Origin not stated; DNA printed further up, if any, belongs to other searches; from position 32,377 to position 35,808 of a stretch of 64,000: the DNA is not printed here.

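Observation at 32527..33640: Transketolase carries an unexplained ~370-residue N-terminal domain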

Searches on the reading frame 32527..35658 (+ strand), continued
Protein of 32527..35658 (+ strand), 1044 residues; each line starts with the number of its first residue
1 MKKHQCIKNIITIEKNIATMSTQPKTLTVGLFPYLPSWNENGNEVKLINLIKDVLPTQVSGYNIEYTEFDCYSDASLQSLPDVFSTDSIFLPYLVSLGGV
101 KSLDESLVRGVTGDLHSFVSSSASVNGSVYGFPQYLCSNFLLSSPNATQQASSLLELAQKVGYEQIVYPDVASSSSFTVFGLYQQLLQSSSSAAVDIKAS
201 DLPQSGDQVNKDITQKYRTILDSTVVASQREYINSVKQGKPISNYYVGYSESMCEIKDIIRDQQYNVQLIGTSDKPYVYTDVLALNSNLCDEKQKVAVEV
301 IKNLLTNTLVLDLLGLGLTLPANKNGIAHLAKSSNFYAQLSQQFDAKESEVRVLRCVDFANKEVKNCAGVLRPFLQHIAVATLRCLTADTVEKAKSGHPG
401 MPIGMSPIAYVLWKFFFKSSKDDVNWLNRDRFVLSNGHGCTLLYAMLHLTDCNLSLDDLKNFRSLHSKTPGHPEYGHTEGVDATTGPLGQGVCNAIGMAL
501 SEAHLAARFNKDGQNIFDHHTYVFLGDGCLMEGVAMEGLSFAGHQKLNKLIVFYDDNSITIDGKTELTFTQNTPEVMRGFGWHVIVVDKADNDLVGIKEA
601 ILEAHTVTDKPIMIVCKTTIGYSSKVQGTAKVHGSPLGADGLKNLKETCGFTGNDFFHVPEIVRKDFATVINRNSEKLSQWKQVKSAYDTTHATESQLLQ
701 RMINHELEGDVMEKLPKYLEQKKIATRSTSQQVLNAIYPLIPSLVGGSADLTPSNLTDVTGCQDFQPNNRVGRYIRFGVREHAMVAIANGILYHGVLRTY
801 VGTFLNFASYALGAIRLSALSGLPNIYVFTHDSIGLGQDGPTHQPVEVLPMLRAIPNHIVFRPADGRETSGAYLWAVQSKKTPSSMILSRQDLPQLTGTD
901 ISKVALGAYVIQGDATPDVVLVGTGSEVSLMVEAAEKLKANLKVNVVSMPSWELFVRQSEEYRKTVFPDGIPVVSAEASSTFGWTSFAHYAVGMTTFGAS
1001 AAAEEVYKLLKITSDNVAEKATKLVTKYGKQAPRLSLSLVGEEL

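Call 37: find_homologous_proteins(query=window:32584-35658:+, max_evalue=1e-100)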
Query window:32584-35658:+ (1025 aa): 7998 proteins with E <= 1e-100 among 8000 candidates; the best 120 are listed.
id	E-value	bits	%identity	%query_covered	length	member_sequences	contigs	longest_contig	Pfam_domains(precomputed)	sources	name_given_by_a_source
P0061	0.0e+0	2331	100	100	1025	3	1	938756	PF22156.2,PF22613.2,PF02780.26,PF02779.30,PF00456.27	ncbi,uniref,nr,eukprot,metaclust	ncbi:transketolase [Naegleria gruberi]|uniref:transketolase n=1 Tax=Naegleria gruberi TaxID=5762 Rep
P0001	0.0e+0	1689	71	100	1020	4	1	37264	PF22156.2,PF22613.2,PF02780.26,PF02779.30,PF00456.27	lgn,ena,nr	nr:unnamed protein product [Naegleria fowleri]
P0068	0.0e+0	1617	69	100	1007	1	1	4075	PF22156.2,PF22613.2,PF02780.26,PF02779.30,PF00456.27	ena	-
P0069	0.0e+0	1346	59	99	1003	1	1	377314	PF22156.2,PF22613.2,PF02780.26,PF02779.30,PF00456.27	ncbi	ncbi:hypothetical protein ABK040_002245 [Willaertia magna]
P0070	0.0e+0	1076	50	100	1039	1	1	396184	PF22156.2,PF22613.2,PF02780.26,PF02779.30,PF00456.27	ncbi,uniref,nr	ncbi:hypothetical protein C9374_010042 [Naegleria lovaniensis]|uniref:transketolase n=1 Tax=Naegleri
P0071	0.0e+0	1062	48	100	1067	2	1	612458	PF22156.2,PF22613.2,PF02780.26,PF02779.30,PF00456.27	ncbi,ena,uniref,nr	ncbi:hypothetical protein FDP41_009844 [Naegleria fowleri]|uniref:transketolase n=1 Tax=Naegleria fo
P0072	5.8e-296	1002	48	98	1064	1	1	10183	PF22613.2,PF02780.26,PF02779.30,PF00456.27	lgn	-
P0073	3.4e-283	960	48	96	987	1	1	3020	PF13416.12,PF22613.2,PF02780.26,PF01547.31,PF02779.30,PF00456.27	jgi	-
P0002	2.2e-276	937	46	98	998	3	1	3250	PF22613.2,PF02780.26,PF02779.30,PF00456.27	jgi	jgi:transketolase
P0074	5.3e-275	933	59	66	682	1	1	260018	PF22613.2,PF02780.26,PF02779.30,PF00456.27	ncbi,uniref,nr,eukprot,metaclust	ncbi:predicted protein [Naegleria gruberi]|uniref:Transketolase n=1 Tax=Naegleria gruberi TaxID=5762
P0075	3.2e-248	844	54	69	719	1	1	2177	PF13292.12,PF22613.2,PF02780.26,PF02779.30,PF00456.27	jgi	-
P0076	4.1e-211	721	51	64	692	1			PF22613.2,PF02780.26,PF02779.30,PF00456.27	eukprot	eukprot:Unigene4063_Nuclearia_a/m.12338 Unigene4063_Nuclearia_a/g.12338 ORF Unigene4063_Nuclearia_a/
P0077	4.5e-206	705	50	63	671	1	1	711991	PF22613.2,PF02780.26,PF02779.30,PF00456.27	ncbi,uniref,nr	ncbi:Transketolase-like [Trypanosoma melophagium]|uniref:Transketolase-like n=1 Tax=Trypanosoma melo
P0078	2.4e-204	699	50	64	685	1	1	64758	PF22613.2,PF02780.26,PF02779.30,PF00456.27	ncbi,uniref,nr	ncbi:hypothetical protein CDD80_2697 [Ophiocordyceps camponoti-rufipedis]|uniref:Transketolase n=1 T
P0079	2.6e-204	699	50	64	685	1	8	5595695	PF22613.2,PF02780.26,PF02779.30,PF00456.27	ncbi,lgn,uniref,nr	ncbi:Transketolase [Ophiocordyceps camponoti-floridani]|uniref:Transketolase n=1 Tax=Ophiocordyceps 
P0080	1.1e-203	697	49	64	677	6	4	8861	PF13292.12,PF22613.2,PF02780.26,PF02779.30,PF00456.27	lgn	-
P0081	9.2e-203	694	51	64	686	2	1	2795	PF22613.2,PF02780.26,PF02779.30,PF00456.27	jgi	-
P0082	1.0e-202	694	49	64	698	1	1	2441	PF22613.2,PF02780.26,PF02779.30,PF00456.27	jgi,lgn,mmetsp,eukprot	mmetsp:Transcript_33802/g.51849 ORF Transcript_33802/g.51849 Transcript_33802/m.51849 type:complete 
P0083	1.3e-202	693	49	64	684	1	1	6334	PF22613.2,PF02780.26,PF02779.30,PF00456.27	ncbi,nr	ncbi:hypothetical protein E4U55_000971 [Claviceps digitariae]|nr:hypothetical protein E4U55_000971 [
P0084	5.0e-202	691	50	64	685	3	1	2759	PF22613.2,PF02780.26,PF02779.30,PF00456.27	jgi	-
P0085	6.4e-202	691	49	65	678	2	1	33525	PF22613.2,PF02780.26,PF02779.30,PF00456.27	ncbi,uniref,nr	ncbi:Transketolase [Apophysomyces ossiformis]|uniref:Transketolase n=1 Tax=Apophysomyces ossiformis 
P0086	9.9e-202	690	49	63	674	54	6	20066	PF22613.2,PF02780.26,PF02779.30,PF00456.27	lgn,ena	-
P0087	1.5e-201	690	49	65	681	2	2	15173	PF22613.2,PF02780.26,PF02779.30,PF00456.27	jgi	-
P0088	1.7e-201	690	50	63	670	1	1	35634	PF22613.2,PF02780.26,PF02779.30,PF00456.27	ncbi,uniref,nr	ncbi:putative transketolase [Trypanosoma grayi]|uniref:putative transketolase n=1 Tax=Trypanosoma gr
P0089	2.0e-201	689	50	64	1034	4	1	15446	PF22613.2,PF02780.26,PF02779.30,PF00456.27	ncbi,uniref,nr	ncbi:hypothetical protein P43SY_011975 [Pythium insidiosum]|uniref:transketolase n=1 Tax=Pythium ins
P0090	4.4e-201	688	51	64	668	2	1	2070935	PF22613.2,PF02780.26,PF02779.30,PF00456.27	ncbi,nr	ncbi:MAG: transketolase [Leptolyngbya sp. SIO1E4]|nr:transketolase [Leptolyngbya sp. SIO1E4]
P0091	1.1e-200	687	49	64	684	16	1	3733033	PF22613.2,PF02780.26,PF02779.30,PF00456.27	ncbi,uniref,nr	ncbi:hypothetical protein MHUMG1_01931 [Metarhizium humberi]|uniref:Transketolase n=1 Tax=Metarhiziu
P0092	2.4e-200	686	50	64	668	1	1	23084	PF22613.2,PF02780.26,PF02779.30,PF00456.27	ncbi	ncbi:MAG TPA: transketolase [Trichocoleus sp.]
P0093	6.8e-200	684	49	65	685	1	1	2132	PF22613.2,PF02780.26,PF02779.30,PF00456.27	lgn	-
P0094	2.2e-199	683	50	64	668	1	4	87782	PF22613.2,PF02780.26,PF02779.30,PF00456.27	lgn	-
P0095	4.3e-199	682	51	64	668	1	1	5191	PF22613.2,PF02780.26,PF02779.30,PF00456.27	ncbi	ncbi:MAG TPA: transketolase [Trichocoleus sp.]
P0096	2.1e-198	679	50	64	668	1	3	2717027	PF22613.2,PF02780.26,PF02779.30,PF00456.27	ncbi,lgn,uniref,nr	ncbi:transketolase [Synechococcus elongatus]|uniref:Transketolase n=1 Tax=Synechococcus elongatus PC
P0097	2.6e-198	679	51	64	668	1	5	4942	PF22613.2,PF02780.26,PF02779.30,PF00456.27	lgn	-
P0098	2.8e-198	679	50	64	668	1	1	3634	PF22613.2,PF02780.26,PF02779.30,PF00456.27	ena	-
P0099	7.0e-198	678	50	64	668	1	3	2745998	PF22613.2,PF02780.26,PF02779.30,PF00456.27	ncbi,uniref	ncbi:transketolase [Synechococcus elongatus]|uniref:transketolase n=1 Tax=Synechococcus elongatus Ta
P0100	7.3e-198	678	50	64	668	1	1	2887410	PF22613.2,PF02780.26,PF02779.30,PF00456.27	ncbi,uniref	ncbi:transketolase [Synechococcus elongatus IITB4]|uniref:transketolase n=1 Tax=Synechococcus elonga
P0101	9.3e-198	677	50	64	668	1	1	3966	PF22613.2,PF02780.26,PF02779.30,PF00456.27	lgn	-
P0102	1.0e-197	677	50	64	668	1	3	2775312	PF22613.2,PF02780.26,PF02779.30,PF00456.27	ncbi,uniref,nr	ncbi:transketolase [Synechococcus elongatus]|uniref:Transketolase n=1 Tax=Synechococcus elongatus PC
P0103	2.2e-197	676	50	64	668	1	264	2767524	PF22613.2,PF02780.26,PF02779.30,PF00456.27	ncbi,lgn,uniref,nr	ncbi:transketolase [Synechococcus elongatus]|uniref:Transketolase n=2 Tax=Synechococcus elongatus Ta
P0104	2.6e-197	676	50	64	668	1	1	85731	PF22613.2,PF02780.26,PF02779.30,PF00456.27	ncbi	-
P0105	1.2e-196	673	49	63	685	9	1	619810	PF22613.2,PF02780.26,PF02779.30,PF00456.27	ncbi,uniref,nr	ncbi:transketolase [Morchella conica CCBAS932]|uniref:Transketolase n=1 Tax=Morchella conica CCBAS93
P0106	1.7e-196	673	49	64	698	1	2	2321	PF22613.2,PF02780.26,PF02779.30,PF00456.27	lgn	-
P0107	8.2e-196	671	50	64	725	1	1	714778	PF22613.2,PF02780.26,PF02779.30,PF00456.27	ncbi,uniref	ncbi:Transketolase, thiamine diphosphate binding domain-containing protein [Limtongia smithiae]|unir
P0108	9.2e-196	671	48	64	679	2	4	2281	PF22613.2,PF02780.26,PF02779.30,PF00456.27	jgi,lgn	jgi:transketolase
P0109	1.1e-195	670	48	64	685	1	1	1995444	PF22613.2,PF02780.26,PF02779.30,PF00456.27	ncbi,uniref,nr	ncbi:Transketolase, bacterial-like protein [Niveomyces insectorum RCEF 264]|uniref:Transketolase n=1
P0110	1.1e-195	670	50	64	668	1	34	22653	PF22613.2,PF02780.26,PF02779.30,PF00456.27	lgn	-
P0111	1.9e-195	670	47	65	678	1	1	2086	PF22613.2,PF02780.26,PF02779.30,PF00456.27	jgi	-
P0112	4.5e-195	668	50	64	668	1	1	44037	PF22613.2,PF02780.26,PF02779.30,PF00456.27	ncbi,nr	ncbi:MAG: transketolase [Leptolyngbya sp. DLM2.Bin15]|nr:MAG: transketolase [Leptolyngbya sp. DLM2.B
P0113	6.2e-195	668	49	64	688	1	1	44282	PF22613.2,PF02780.26,PF02779.30,PF00456.27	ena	-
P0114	1.1e-194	667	49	64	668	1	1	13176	PF22613.2,PF02780.26,PF02779.30,PF00456.27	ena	-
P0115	1.3e-194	667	50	64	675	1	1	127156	PF22613.2,PF02780.26,PF02779.30,PF00456.27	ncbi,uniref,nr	ncbi:transketolase [Oscillatoria sp. FACHB-1406]|uniref:transketolase n=1 Tax=Oscillatoria sp. FACHB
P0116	1.5e-194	667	49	64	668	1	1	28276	PF22613.2,PF02780.26,PF02779.30,PF00456.27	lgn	-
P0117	1.8e-194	666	50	63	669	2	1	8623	PF22613.2,PF02780.26,PF02779.30,PF00456.27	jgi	jgi:transketolase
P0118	2.0e-194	666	50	64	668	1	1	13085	PF22613.2,PF02780.26,PF02779.30,PF00456.27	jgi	jgi:transketolase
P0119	2.0e-194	666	49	64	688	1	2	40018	PF22613.2,PF02780.26,PF02779.30,PF00456.27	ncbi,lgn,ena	-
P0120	2.1e-194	666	49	64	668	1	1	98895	PF22613.2,PF02780.26,PF02779.30,PF00456.27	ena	-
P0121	2.1e-194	666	50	64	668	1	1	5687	PF22613.2,PF02780.26,PF02779.30,PF00456.27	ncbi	ncbi:MAG TPA: transketolase [Candidatus Obscuribacterales bacterium]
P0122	3.5e-194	665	49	64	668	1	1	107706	PF22613.2,PF02780.26,PF02779.30,PF00456.27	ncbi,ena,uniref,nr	ncbi:transketolase [Leptolyngbya sp. CCY15150]|uniref:transketolase n=1 Tax=Leptolyngbya sp. CCY1515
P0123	4.3e-194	665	49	64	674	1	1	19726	PF22613.2,PF02780.26,PF02779.30,PF00456.27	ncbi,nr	ncbi:MAG: transketolase [Cyanobacteriota bacterium]|nr:transketolase [Cyanobacteriota bacterium]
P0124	5.7e-194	665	49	64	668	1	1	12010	PF22613.2,PF02780.26,PF02779.30,PF00456.27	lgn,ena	-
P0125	6.7e-194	664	49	64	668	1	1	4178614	PF22613.2,PF02780.26,PF02779.30,PF00456.27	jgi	jgi:transketolase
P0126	7.3e-194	664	49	64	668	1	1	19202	PF22613.2,PF02780.26,PF02779.30,PF00456.27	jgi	jgi:transketolase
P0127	1.0e-193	664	49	64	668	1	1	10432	PF22613.2,PF02780.26,PF02779.30,PF00456.27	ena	-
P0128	1.0e-193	664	49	64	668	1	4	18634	PF22613.2,PF02780.26,PF02779.30,PF00456.27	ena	-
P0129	1.0e-193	664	49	64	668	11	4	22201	PF22613.2,PF02780.26,PF02779.30,PF00456.27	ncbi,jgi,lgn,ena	jgi:transketolase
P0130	2.2e-193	663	49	64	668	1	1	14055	PF22613.2,PF02780.26,PF02779.30,PF00456.27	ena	-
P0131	2.5e-193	663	49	64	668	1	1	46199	PF22613.2,PF02780.26,PF02779.30,PF00456.27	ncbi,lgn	-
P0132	4.9e-193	662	49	64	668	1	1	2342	PF22613.2,PF02780.26,PF02779.30,PF00456.27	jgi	jgi:transketolase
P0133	7.0e-193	661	49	64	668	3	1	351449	PF22613.2,PF02780.26,PF02779.30,PF00456.27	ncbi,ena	-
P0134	1.1e-192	660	49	64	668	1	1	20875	PF22613.2,PF02780.26,PF02779.30,PF00456.27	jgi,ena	-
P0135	3.3e-192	659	49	64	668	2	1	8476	PF22613.2,PF02780.26,PF02779.30,PF00456.27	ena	-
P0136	6.4e-192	658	49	63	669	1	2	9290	PF22613.2,PF02780.26,PF02779.30,PF00456.27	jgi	jgi:transketolase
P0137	6.6e-192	658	49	64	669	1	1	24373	PF22613.2,PF02780.26,PF02779.30,PF00456.27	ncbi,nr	ncbi:MAG: transketolase [Anaerolineae bacterium]|nr:transketolase [Gloeobacterales cyanobacterium ES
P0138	3.1e-191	656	49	64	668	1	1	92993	PF22613.2,PF02780.26,PF02779.30,PF00456.27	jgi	jgi:transketolase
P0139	4.2e-191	655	50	64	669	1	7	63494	PF22613.2,PF02780.26,PF02779.30,PF00456.27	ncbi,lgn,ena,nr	ncbi:MAG TPA: transketolase [Cyanobacteria bacterium UBA12227]|nr:transketolase [Cyanobacteria bacte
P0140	5.8e-191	655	50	64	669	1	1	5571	PF22613.2,PF02780.26,PF02779.30,PF00456.27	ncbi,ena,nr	ncbi:MAG TPA: transketolase [Cyanobacteria bacterium UBA11162]|nr:transketolase [Cyanobacteria bacte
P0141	6.2e-191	655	49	64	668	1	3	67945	PF22613.2,PF02780.26,PF02779.30,PF00456.27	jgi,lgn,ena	jgi:transketolase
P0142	8.7e-191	654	49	63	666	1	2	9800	PF22613.2,PF02780.26,PF02779.30,PF00456.27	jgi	jgi:transketolase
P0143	1.4e-190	653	48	64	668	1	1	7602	PF22613.2,PF02780.26,PF02779.30,PF00456.27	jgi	-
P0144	1.8e-190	653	48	64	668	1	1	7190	PF22613.2,PF02780.26,PF02779.30,PF00456.27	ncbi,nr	ncbi:MAG TPA: transketolase [Leptolyngbyaceae cyanobacterium M65_K2018_010]|nr:transketolase [Leptol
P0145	2.5e-190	653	49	63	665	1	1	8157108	PF22613.2,PF02780.26,PF02779.30,PF00456.27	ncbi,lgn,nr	ncbi:transketolase [Leptolyngbya sp. PCC 7375]|nr:transketolase [Leptolyngbya sp. PCC 7375]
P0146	2.8e-190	652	48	64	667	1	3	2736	PF22613.2,PF02780.26,PF02779.30,PF00456.27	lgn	-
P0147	6.7e-190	651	47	65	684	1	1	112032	PF22613.2,PF02780.26,PF02779.30,PF00456.27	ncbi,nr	ncbi:MAG: Transketolase [Sclerophora amabilis]|nr:MAG: Transketolase [Sclerophora amabilis]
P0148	6.9e-190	651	49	64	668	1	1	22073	PF22613.2,PF02780.26,PF02779.30,PF00456.27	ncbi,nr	ncbi:MAG: transketolase [Leptolyngbyaceae cyanobacterium RM1_406_9]|nr:transketolase [Leptolyngbyace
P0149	1.8e-189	650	48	64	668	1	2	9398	PF22613.2,PF02780.26,PF02779.30,PF00456.27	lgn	-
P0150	2.1e-189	650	49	64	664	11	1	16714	PF22613.2,PF02780.26,PF02779.30,PF00456.27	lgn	-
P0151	2.2e-189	649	49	64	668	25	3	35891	PF22613.2,PF02780.26,PF02779.30,PF00456.27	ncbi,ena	ncbi:MAG: transketolase [Nodosilinea sp.]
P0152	2.4e-189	649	48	64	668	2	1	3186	PF22613.2,PF02780.26,PF02779.30,PF00456.27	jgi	jgi:transketolase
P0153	3.2e-189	649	48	64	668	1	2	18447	PF22613.2,PF02780.26,PF02779.30,PF00456.27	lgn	-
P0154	3.2e-189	649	48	64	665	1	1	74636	PF22613.2,PF02780.26,PF02779.30,PF00456.27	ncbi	-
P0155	3.6e-189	649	48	64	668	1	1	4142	PF22613.2,PF02780.26,PF02779.30,PF00456.27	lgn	-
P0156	4.1e-189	649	49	64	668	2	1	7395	PF22613.2,PF02780.26,PF02779.30,PF00456.27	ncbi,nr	ncbi:MAG: transketolase [Leptolyngbyaceae cyanobacterium SL_5_14]|nr:transketolase [Leptolyngbyaceae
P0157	4.2e-189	649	49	64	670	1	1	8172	PF22613.2,PF02780.26,PF02779.30,PF00456.27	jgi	jgi:transketolase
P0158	4.2e-189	649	48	64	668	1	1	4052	PF22613.2,PF02780.26,PF02779.30,PF00456.27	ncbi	ncbi:MAG: transketolase [Nodosilinea sp.]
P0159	5.9e-189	648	47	65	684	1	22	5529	PF22613.2,PF02780.26,PF02779.30,PF00456.27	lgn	-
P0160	9.5e-189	647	48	64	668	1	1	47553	PF22613.2,PF02780.26,PF02779.30,PF00456.27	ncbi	ncbi:MAG: transketolase [Nodosilinea sp.]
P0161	9.5e-189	647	49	64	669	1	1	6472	PF22613.2,PF02780.26,PF02779.30,PF00456.27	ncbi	-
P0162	1.5e-188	647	48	64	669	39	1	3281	PF22613.2,PF02780.26,PF02779.30,PF00456.27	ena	-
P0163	1.7e-188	647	48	63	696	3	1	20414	PF22613.2,PF02780.26,PF02779.30,PF00456.27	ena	-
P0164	2.6e-188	646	48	64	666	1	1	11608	PF22613.2,PF02780.26,PF02779.30,PF00456.27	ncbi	-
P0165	3.3e-188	646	48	64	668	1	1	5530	PF22613.2,PF02780.26,PF02779.30,PF00456.27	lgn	-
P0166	4.4e-188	645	48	64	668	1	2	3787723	PF22613.2,PF02780.26,PF02779.30,PF00456.27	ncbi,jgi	ncbi:MAG: transketolase [Nodosilinea sp. LVE1205-7]|jgi:transketolase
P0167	4.4e-188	645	49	63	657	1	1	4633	PF22613.2,PF02780.26,PF02779.30,PF00456.27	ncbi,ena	-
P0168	4.5e-188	645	49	64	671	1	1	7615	PF22613.2,PF02780.26,PF02779.30,PF00456.27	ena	-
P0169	6.1e-188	645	48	64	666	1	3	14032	PF22613.2,PF02780.26,PF02779.30,PF00456.27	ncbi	ncbi:transketolase [Gloeomargarita sp.]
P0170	6.1e-188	645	48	64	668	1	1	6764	PF22613.2,PF02780.26,PF02779.30,PF00456.27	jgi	-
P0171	7.7e-188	644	49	64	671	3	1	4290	PF22613.2,PF02780.26,PF02779.30,PF00456.27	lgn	-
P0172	8.5e-188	644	48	64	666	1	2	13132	PF22613.2,PF02780.26,PF02779.30,PF00456.27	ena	-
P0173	1.1e-187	644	48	64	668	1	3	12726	PF22613.2,PF02780.26,PF02779.30,PF00456.27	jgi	jgi:transketolase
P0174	1.2e-187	644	48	64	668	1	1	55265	PF22613.2,PF02780.26,PF02779.30,PF00456.27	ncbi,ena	-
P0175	2.1e-187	643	48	64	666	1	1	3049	PF22613.2,PF02780.26,PF02779.30,PF00456.27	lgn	-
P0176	2.4e-187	643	48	64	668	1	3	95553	PF22613.2,PF02780.26,PF02779.30,PF00456.27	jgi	jgi:transketolase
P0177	2.5e-187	643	48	64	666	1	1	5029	PF22613.2,PF02780.26,PF02779.30,PF00456.27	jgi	jgi:transketolase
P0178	5.6e-187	642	48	64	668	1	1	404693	PF22613.2,PF02780.26,PF02779.30,PF00456.27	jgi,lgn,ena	jgi:transketolase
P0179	5.9e-187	641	48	64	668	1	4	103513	PF22613.2,PF02780.26,PF02779.30,PF00456.27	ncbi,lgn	-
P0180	6.0e-187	641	48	64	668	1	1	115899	PF22613.2,PF02780.26,PF02779.30,PF00456.27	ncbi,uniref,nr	ncbi:transketolase [Leptolyngbya sp. FACHB-541]|uniref:transketolase n=1 Tax=Leptolyngbya sp. FACHB-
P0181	9.1e-187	641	48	64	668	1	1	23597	PF22613.2,PF02780.26,PF02779.30,PF00456.27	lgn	-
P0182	1.0e-186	641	48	64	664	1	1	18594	PF22613.2,PF02780.26,PF02779.30,PF00456.27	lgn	-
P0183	1.1e-186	641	48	64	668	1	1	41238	PF22613.2,PF02780.26,PF02779.30,PF00456.27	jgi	jgi:transketolase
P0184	1.1e-186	641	48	64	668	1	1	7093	PF22613.2,PF02780.26,PF02779.30,PF00456.27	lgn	-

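Call 44: find_encoding_contigs(protein=P0074, flank=6000, max_places=3)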
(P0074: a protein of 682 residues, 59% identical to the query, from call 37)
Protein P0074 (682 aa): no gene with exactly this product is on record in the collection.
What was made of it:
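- Tried and rejected: The locus of the 682-aa N. gruberi TK paralogue (P0074) is not on record (call 44).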
